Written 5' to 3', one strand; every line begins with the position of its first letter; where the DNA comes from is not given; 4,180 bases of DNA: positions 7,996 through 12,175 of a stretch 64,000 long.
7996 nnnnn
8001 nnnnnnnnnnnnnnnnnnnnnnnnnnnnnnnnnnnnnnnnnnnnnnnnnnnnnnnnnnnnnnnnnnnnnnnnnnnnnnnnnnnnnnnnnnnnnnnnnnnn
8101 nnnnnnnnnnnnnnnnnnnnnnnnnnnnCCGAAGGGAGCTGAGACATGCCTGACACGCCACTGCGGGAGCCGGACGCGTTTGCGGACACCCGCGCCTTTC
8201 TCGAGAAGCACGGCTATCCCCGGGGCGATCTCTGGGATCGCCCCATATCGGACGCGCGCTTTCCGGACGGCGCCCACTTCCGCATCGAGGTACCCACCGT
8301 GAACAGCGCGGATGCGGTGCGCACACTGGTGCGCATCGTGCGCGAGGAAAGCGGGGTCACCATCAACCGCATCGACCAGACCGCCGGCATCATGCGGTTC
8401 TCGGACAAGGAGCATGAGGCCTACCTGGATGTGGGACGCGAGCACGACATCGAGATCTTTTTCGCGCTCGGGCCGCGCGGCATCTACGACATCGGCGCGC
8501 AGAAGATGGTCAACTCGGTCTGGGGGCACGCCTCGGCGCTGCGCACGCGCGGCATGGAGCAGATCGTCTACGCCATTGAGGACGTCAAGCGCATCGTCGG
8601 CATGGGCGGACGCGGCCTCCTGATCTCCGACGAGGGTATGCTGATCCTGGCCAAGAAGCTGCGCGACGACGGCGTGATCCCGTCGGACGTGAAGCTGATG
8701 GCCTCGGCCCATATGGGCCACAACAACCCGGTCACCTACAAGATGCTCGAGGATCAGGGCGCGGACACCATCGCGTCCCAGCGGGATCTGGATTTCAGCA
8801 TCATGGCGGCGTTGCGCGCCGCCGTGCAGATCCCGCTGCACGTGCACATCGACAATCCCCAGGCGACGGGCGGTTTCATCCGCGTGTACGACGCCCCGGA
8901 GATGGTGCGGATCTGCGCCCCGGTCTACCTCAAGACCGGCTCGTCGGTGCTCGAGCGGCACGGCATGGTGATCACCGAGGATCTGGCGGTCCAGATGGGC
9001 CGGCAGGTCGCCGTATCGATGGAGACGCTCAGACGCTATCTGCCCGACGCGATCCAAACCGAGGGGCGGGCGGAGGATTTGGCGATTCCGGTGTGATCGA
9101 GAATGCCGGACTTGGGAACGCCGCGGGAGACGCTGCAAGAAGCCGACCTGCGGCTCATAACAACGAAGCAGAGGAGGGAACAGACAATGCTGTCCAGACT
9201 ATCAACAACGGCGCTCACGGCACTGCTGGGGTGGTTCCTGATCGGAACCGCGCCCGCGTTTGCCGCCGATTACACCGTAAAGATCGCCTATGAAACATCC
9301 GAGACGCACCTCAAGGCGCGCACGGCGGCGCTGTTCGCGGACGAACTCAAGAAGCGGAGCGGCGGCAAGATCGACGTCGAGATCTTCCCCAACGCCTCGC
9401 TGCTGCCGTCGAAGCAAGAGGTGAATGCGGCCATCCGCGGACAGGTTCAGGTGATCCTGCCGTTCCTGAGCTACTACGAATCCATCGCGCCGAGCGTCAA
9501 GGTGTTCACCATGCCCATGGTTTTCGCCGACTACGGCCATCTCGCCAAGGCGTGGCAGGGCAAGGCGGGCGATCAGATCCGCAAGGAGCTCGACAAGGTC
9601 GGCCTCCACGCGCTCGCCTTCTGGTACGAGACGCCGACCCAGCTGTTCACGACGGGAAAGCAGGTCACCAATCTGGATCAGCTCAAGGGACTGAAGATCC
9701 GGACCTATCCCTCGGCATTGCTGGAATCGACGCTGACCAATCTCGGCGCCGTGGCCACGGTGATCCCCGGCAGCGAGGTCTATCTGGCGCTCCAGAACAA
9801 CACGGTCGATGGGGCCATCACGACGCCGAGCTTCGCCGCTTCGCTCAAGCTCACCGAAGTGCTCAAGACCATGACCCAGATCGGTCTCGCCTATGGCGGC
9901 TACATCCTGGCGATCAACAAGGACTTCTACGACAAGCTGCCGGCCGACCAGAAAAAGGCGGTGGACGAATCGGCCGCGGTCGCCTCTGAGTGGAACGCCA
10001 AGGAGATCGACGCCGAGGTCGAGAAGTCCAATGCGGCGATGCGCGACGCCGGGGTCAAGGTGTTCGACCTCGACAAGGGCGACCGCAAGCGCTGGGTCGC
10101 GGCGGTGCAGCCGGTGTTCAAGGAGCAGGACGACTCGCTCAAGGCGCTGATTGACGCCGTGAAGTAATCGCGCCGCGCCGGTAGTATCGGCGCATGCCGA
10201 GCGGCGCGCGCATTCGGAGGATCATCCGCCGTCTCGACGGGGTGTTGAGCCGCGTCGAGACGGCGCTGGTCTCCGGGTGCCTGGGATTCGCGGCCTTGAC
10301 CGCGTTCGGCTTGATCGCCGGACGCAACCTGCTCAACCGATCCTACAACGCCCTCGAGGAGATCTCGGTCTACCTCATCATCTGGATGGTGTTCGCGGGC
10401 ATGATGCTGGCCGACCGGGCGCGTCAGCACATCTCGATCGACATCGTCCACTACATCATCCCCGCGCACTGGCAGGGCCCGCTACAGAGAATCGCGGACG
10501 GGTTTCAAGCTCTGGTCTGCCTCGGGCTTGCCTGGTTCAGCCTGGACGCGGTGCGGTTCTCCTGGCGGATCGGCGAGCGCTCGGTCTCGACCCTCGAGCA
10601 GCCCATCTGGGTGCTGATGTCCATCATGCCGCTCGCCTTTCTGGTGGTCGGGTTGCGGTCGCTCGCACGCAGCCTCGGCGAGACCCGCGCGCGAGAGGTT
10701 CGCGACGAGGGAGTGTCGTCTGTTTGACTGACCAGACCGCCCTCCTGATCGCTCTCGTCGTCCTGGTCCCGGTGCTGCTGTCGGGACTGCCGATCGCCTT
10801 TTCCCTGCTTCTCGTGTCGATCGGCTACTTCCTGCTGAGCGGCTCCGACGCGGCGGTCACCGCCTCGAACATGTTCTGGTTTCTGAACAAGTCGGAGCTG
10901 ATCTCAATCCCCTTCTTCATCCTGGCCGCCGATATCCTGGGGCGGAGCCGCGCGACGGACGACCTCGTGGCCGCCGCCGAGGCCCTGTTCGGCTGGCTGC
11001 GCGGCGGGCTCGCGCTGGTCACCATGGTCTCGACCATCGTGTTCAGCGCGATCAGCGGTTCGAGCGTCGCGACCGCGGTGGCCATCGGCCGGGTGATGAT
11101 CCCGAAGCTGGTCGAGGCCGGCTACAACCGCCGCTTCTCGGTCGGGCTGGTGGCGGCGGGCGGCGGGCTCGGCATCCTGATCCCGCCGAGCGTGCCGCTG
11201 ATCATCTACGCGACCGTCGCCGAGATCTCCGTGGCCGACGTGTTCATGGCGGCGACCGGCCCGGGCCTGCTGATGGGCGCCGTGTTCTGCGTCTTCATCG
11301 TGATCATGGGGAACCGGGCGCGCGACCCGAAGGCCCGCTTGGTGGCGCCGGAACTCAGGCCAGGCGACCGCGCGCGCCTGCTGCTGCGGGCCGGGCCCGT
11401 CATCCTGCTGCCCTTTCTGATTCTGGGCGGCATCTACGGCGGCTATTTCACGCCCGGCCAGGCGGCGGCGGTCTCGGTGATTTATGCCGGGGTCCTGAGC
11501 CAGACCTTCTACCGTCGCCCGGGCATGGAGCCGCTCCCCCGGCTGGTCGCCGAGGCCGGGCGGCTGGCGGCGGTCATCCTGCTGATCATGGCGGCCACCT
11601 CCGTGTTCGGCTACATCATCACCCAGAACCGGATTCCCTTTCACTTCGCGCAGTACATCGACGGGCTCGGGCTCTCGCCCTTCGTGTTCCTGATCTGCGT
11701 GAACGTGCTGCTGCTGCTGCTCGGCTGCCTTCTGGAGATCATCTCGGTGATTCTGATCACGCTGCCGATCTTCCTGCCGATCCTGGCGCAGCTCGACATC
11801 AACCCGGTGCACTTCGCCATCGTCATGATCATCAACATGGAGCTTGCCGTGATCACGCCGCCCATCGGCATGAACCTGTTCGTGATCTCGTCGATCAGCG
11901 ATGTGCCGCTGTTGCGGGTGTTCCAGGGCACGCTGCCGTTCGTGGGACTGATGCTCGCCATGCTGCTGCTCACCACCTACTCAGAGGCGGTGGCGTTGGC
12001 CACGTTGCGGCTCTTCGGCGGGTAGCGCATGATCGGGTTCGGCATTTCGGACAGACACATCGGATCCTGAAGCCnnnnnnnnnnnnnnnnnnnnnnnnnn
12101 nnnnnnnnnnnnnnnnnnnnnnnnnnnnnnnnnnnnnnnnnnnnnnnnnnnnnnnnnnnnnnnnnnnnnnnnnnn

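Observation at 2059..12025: A hydantoinase B, omega-aminotransferase, hydantoinase A operon with GntR regulator and TRAP transporter resembles ATP-dependent lactamase (caprolactamase-type) catabolic loci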

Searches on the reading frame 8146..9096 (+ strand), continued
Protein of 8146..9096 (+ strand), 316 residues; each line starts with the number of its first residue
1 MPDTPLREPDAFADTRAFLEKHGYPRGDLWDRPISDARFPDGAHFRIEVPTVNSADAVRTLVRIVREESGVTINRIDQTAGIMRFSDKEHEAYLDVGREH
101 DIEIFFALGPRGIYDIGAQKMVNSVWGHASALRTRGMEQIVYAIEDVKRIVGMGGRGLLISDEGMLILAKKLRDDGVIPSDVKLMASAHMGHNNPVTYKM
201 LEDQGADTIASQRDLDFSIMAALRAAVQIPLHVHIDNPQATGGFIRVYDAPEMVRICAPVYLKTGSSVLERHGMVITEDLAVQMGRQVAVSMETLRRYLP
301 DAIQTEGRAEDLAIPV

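Call 90: find_encoding_contigs(protein=P0120, flank=9000, max_places=2)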
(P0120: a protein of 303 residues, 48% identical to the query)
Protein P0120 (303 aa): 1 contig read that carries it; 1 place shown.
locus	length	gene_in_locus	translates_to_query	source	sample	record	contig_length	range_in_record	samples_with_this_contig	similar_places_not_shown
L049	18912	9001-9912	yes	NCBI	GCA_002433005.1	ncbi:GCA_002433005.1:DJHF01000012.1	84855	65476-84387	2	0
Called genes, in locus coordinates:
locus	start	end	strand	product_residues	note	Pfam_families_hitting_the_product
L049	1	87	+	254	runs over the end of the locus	PF00392:GntR, PF07729:FCD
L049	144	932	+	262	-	PF00795:CN_hydrolase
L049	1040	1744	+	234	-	PF11010:DUF2848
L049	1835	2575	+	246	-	-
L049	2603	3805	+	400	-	PF00037:Fer4 (weak), PF12797:Fer4_2 (faint), PF13237:Fer4_10, PF14697:Fer4_21 (faint), PF12838:Fer4_7, PF13187:Fer4_9, PF04422:FrhB_FdhB_N, PF04432:FrhB_FdhB_C, +1 more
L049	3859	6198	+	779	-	PF01315:Ald_Xan_dh_C, PF02738:MoCoBD_1, PF20256:MoCoBD_2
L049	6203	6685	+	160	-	PF13085:Fer2_3 (weak), PF00111:Fer2, PF01799:Fer2_2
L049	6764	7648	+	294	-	PF00941:FAD_binding_5, PF03450:CO_deh_flav_C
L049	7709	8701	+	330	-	PF16868:NMT1_3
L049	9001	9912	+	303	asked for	-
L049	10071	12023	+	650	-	PF06808:DctM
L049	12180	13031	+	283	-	PF05681:Fumerase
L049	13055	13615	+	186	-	PF05683:Fumerase_C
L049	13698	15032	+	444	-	PF00390:malic, PF03949:Malic_M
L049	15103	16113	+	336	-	PF16868:NMT1_3, PF09084:NMT1 (faint)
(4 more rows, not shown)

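Call 94: search_protein_representatives(alignment_id=A2)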
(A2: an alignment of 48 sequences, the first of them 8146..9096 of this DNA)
Query: 48 sequences, 306 profile positions. Proteins with E-value up to 0.001 (for the whole library): 1127; up to 1e-10: 665; up to 1e-30: 167. The best 150 are listed.
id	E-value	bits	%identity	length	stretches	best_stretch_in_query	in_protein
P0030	5.7e-148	508.4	-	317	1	3-305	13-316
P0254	1.9e-122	424.6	-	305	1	5-306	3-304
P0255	9.1e-110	382.9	-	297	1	2-297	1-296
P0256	7.9e-107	373.3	-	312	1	3-297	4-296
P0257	8.9e-106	369.8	-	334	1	9-299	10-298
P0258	1.8e-101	355.7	-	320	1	6-305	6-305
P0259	3.2e-91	322.0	-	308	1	3-305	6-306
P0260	1.4e-87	310.1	-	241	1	63-299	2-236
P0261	3.5e-86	305.5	-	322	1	4-305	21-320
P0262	3.5e-84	298.9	-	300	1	4-297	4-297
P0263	9.2e-84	297.5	-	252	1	4-250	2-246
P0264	3.6e-83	295.6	-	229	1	72-257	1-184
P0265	2.7e-82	292.7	-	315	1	4-298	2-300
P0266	8.7e-82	291.1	-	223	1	2-196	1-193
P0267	3.3e-79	282.6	-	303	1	4-299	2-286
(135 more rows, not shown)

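Call 99: fold_search(model_id=the predicted structure, library=pdb)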
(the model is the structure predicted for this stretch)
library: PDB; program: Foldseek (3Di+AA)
matches with E <= 10: 1312; with E <= 0.001: 285
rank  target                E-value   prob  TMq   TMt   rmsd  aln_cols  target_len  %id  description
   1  2fjk_D                2.3e-07  1.00  0.45  0.48   8.0       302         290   14  Crystal structure of Fructose-1,6-Bisphosphate Aldolase in Thermus caldophilus (released 2006-08-08)
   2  6ofu_A                2.9e-07  1.00  0.46  0.54   6.6       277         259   16  X-ray crystal structure of the YdjI aldolase from Escherichia coli K12 (released 2019-04-24)
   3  5d88                  4.7e-07  1.00  0.43  0.53  12.5       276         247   13  The Structure of the U32 Peptidase Mk0906 (released 2015-12-02)
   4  5uck_A                1.4e-06  1.00  0.41  0.43  10.9       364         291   10  Class II fructose-1,6-bisphosphate aldolase of Helicobacter pylori with cleavage products (released 2018-04-11)
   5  3c52_B                1.6e-06  1.00  0.44  0.47  10.3       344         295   10  Class II fructose-1,6-bisphosphate aldolase from helicobacter pylori in complex with phosphoglycolohydroxamic acid, a  (released 2008-08-26)
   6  1gvf_B                1.9e-06  1.00  0.45  0.51   7.6       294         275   12  Structure of tagatose-1,6-bisphosphate aldolase (released 2002-06-18)
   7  3c56_A                2.2e-06  1.00  0.46  0.48   9.8       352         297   10  Class II fructose-1,6-bisphosphate aldolase from helicobacter pylori in complex with N-(3-Hydroxypropyl)-glycolohydrox (released 2008-08-26)
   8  5ud2_A                2.7e-06  1.00  0.44  0.47  10.5       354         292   10  Class II fructose-1,6-bisphosphate aldolase H180Q variant of Helicobacter pylori with DHAP (released 2018-04-11)
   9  1gvf_A                2.9e-06  1.00  0.46  0.52   7.3       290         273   12  Structure of tagatose-1,6-bisphosphate aldolase (released 2002-06-18)
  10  8qye_MOLB             3.7e-06  1.00  0.33  0.42  11.0       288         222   14  Catalytic core of endo-alpha-N-acetylgalactosaminidase from Bifidobacterium longum (EngBF) concieved by deep networ (released 2024-03-06)
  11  5uck_B                4.0e-06  1.00  0.41  0.44  10.5       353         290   11  Class II fructose-1,6-bisphosphate aldolase of Helicobacter pylori with cleavage products (released 2018-04-11)
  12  3n9s_A                5.0e-06  1.00  0.44  0.45  10.2       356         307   10  Class II fructose-1,6-bisphosphate aldolase from helicobacter pylori in complex with N-(4-hydroxybutyl)- glycolohydrox (released 2010-11-17)
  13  5ud3_A                6.8e-06  1.00  0.46  0.49   8.5       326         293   10  Class II fructose-1,6-bisphosphate aldolase H180Q variant of Helicobacter pylori with FBP (released 2018-04-11)
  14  5ud1_A                6.8e-06  1.00  0.43  0.47  10.5       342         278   10  Class II fructose-1,6-bisphosphate aldolase H180Q variant of Helicobacter pylori (released 2018-04-11)
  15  3c52_A                7.7e-06  1.00  0.45  0.48   9.4       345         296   11  Class II fructose-1,6-bisphosphate aldolase from helicobacter pylori in complex with phosphoglycolohydroxamic acid, a  (released 2008-08-26)
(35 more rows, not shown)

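Call 100: search_protein_families(library=ncbifam, proteins=[L029:3068-3937:+], max_evalue=1e-15)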
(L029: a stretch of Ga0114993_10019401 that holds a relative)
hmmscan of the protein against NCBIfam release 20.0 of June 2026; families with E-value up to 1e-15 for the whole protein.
L029:3068-3937:+ (289 aa): 2 families
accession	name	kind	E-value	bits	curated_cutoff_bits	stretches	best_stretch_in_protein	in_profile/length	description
TIGR02995.1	ectoine_ehuB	equivalog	4.9e-73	245.7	190.9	1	10-287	2-275/275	ectoine/hydroxyectoine ABC transporter substrate-binding protein EhuB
TIGR01096.1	3A0103s03R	subfamily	8.9e-20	71.2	256.35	1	14-259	2-237/250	lysine/arginine/ornithine ABC transporter substrate-binding protein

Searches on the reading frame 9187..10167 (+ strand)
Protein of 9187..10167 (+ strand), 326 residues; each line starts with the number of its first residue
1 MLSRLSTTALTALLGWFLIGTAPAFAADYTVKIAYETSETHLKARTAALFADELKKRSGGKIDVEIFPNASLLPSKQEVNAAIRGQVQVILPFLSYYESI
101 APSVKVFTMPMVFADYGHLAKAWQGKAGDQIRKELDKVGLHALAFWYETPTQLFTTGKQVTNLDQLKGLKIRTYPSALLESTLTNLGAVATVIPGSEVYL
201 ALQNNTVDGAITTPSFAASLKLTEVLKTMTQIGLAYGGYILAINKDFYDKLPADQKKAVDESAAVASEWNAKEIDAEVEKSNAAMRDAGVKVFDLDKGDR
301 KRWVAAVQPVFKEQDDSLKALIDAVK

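Call 11: search_protein_families(library=pfam, proteins=[window:9187-10167:+], max_evalue=0.01)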
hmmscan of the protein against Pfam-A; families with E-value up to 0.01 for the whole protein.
window:9187-10167:+ (326 aa): 1 family
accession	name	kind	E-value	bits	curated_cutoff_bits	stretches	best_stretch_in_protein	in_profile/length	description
PF03480.18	DctP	-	2.2e-69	234.4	23.4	1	34-313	2-281/286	Bacterial extracellular solute-binding protein, family 7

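Call 12: search_protein_families(library=ncbifam, proteins=[window:9187-10167:+], max_evalue=0.01)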
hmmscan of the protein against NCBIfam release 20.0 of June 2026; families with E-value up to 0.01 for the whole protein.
window:9187-10167:+ (326 aa): 2 families
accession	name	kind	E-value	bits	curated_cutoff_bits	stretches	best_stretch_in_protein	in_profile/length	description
TIGR00787.1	dctP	subfamily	4.9e-55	186.7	175.05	1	34-287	2-255/257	DctP family TRAP transporter solute-binding subunit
NF037995.1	TRAP_S1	subfamily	1.2e-48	165.8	50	1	32-303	1-271/271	TRAP transporter substrate-binding protein DctP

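Call 17: search_solved_structures(query=window:9187-10167:+, max_evalue=1e-20)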
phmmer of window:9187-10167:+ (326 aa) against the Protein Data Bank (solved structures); distinct sequences matched with E-value up to 1e-20: 52.
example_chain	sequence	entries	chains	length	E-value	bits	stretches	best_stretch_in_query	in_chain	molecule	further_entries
4ovs_A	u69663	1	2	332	6.7e-37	130.6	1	26-313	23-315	TRAP dicarboxylate transporter, DctP subunit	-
4o94_A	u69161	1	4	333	4.2e-34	121.4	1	30-324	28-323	TRAP dicarboxylate transporter DctP subunit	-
4p9k_A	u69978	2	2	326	1.2e-33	119.9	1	24-314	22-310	TRAP dicarboxylate transporter, DctP subunit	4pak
4mx6_A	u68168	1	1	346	3.8e-32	115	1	14-323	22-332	TRAP-type C4-dicarboxylate:H+ symport system substrate-binding component DctP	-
4p47_A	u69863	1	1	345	7.6e-31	110.7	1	5-312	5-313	TRAP dicarboxylate transporter, DctP subunit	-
9dtl_A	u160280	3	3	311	6.9e-30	107.6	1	29-313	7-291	C4-dicarboxylate-binding periplasmic protein | C4-dicarboxylate-binding protein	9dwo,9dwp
9ht3_A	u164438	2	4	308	9.2e-30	107.1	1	30-313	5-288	Probable C4-dicarboxylate-binding periplasmic protein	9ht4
4mhf_A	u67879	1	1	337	1.2e-29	106.8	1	3-325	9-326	TRAP dicarboxylate transporter, DctP subunit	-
4mij_A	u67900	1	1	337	1.2e-29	106.8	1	3-325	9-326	TRAP dicarboxylate transporter, DctP subunit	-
4pdh_A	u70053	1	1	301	1.3e-29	106.6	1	30-316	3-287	TRAP dicarboxylate transporter, DctP subunit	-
4mnp_A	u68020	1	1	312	4.6e-29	104.8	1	31-302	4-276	N-acetylneuraminate-binding protein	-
4o7m_A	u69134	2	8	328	1.1e-28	103.7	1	29-324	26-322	TRAP dicarboxylate transporter, DctP subunit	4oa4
9dsy_A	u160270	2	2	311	1e-27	100.4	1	29-319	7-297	C4-dicarboxylate-binding periplasmic protein DctP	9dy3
4x04_A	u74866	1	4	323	2e-27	99.5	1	50-325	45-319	solute binding protein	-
4ng7_A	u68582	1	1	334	2.2e-27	99.3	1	50-325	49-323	TRAP periplasmic solute binding protein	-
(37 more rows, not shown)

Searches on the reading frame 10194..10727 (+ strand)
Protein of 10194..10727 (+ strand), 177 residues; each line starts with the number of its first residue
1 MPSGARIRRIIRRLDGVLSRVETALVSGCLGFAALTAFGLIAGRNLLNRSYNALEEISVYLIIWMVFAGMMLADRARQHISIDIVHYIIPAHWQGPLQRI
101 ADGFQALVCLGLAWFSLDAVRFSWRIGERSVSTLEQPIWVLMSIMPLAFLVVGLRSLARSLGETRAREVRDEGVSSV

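Call 11: search_protein_families(library=pfam, proteins=[window:10194-10727:+], max_evalue=0.01)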
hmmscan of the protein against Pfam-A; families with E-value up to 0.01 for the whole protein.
window:10194-10727:+ (177 aa): 1 family
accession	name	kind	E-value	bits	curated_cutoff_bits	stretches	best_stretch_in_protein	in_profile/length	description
PF04290.18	DctQ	-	9.9e-21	74.5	28.3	1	36-162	4-128/132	Tripartite ATP-independent periplasmic transporters, DctQ component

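Call 12: search_protein_families(library=ncbifam, proteins=[window:10194-10727:+], max_evalue=0.01)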
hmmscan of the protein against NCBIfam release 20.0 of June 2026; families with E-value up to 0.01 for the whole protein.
window:10194-10727:+ (177 aa): 1 family
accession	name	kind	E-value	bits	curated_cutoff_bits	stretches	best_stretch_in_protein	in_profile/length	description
NF007374.1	PRK09877.1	equivalog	2.8e-07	31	260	1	43-147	26-128/157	2,3-diketo-L-gulonate TRAP transporter small permease YiaM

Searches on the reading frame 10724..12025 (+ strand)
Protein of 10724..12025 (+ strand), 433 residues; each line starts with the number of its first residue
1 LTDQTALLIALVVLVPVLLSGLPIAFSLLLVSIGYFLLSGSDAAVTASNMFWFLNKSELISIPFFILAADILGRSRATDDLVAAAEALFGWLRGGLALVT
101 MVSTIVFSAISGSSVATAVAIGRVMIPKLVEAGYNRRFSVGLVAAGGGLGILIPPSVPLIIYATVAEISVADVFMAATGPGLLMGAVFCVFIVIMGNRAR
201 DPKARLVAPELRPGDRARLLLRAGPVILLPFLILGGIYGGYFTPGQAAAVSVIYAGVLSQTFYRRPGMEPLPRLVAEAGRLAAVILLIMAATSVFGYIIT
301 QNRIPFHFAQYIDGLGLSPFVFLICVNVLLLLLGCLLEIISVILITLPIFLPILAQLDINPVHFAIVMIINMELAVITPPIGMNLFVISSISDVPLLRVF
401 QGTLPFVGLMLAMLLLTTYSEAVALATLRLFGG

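Call 11: search_protein_families(library=pfam, proteins=[window:10724-12025:+], max_evalue=0.01)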
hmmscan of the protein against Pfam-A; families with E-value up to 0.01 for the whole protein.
window:10724-12025:+ (433 aa): 2 families
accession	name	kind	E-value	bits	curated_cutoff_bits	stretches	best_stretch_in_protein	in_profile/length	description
PF06808.19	DctM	-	2.7e-101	339.8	23.8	1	11-421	1-411/413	Tripartite ATP-independent periplasmic transporter, DctM component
PF03553.21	Na_H_antiporter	-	0.00011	22.1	23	1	69-194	174-300/303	Na+/H+ antiporter family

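Call 12: search_protein_families(library=ncbifam, proteins=[window:10724-12025:+], max_evalue=0.01)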
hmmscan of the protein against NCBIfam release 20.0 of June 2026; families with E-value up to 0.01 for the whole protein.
window:10724-12025:+ (433 aa): 4 families
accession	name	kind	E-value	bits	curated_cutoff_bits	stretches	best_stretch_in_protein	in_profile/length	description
TIGR00786.1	dctM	subfamily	1.5e-106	356.6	268.45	1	21-425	1-402/405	TRAP transporter large permease subunit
NF011634.1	PRK15060.1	equivalog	2.9e-55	188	800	1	6-422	2-415/425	2,3-diketo-L-gulonate TRAP transporter large permease YiaN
TIGR02123.1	TRAP_fused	subfamily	4.7e-19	68.5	320.65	1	61-398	170-509/615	TRAP transporter fused permease subunit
NF037994.1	DcuC_1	equivalog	0.00029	19.7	100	1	76-199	60-183/389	C4-dicarboxylate transporter DcuC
